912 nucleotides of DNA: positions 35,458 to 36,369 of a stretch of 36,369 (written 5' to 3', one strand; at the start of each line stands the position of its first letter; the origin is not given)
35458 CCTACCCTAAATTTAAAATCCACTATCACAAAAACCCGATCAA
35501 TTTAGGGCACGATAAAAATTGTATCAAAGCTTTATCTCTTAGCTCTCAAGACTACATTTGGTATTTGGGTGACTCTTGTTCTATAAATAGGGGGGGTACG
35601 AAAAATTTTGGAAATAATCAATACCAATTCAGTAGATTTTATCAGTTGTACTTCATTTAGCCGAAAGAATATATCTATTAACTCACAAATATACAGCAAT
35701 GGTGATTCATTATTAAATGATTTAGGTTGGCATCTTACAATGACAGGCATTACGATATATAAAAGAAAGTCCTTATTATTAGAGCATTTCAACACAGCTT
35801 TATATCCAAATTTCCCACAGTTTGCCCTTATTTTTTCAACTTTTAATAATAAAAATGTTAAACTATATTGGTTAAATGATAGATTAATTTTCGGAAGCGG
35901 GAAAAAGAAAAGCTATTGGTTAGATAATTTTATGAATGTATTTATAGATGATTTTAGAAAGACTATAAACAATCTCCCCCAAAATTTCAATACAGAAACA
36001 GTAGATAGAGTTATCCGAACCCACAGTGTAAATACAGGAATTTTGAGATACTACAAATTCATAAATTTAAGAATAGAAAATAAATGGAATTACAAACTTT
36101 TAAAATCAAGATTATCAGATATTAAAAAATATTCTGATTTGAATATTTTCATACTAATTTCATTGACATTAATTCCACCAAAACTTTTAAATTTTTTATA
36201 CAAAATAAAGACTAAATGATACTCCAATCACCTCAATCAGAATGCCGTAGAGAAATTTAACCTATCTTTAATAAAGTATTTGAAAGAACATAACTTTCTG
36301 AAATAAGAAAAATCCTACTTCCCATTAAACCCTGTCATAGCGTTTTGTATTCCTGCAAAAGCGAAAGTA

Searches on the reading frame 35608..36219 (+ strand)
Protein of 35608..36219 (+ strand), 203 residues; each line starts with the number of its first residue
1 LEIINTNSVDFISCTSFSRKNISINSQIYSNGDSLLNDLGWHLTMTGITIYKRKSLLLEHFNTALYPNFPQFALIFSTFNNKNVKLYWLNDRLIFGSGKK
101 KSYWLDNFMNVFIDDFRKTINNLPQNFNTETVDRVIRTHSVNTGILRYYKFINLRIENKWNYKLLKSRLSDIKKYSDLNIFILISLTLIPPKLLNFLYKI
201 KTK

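Call 55: search_protein_families(library=ncbifam, proteins=[window:35608-36219:+], max_evalue=0.00001)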
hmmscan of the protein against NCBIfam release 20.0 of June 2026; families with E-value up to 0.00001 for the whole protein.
window:35608-36219:+ (203 aa): 0 families

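Call 69: search_protein_representatives(protein=window:35608-36219:+)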
Query: 203 residues. Proteins with E-value up to 0.001 (for the whole library): 277; up to 1e-10: 110; up to 1e-30: 7. The best 150 are listed.
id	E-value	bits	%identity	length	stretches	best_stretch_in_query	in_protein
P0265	9.9e-98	341.9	100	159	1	45-203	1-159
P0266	7.8e-52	192.1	45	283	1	1-201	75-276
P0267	6.9e-47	176.0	43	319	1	2-200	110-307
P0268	3.2e-46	173.8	47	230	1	2-200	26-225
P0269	1.2e-40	155.6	40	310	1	3-203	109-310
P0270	5.4e-32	127.3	36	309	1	3-198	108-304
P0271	1.4e-31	126.0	36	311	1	6-201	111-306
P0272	7.1e-30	120.4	35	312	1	3-201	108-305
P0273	8.1e-29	117.0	34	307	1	4-197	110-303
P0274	2.7e-28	115.3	35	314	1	6-200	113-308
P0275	6.0e-28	114.1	34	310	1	16-200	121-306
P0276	1.3e-27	113.1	38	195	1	24-202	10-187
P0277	4.3e-27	111.4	40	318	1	1-159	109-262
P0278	4.8e-27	111.2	33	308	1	3-201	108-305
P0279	9.1e-27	110.3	32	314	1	15-198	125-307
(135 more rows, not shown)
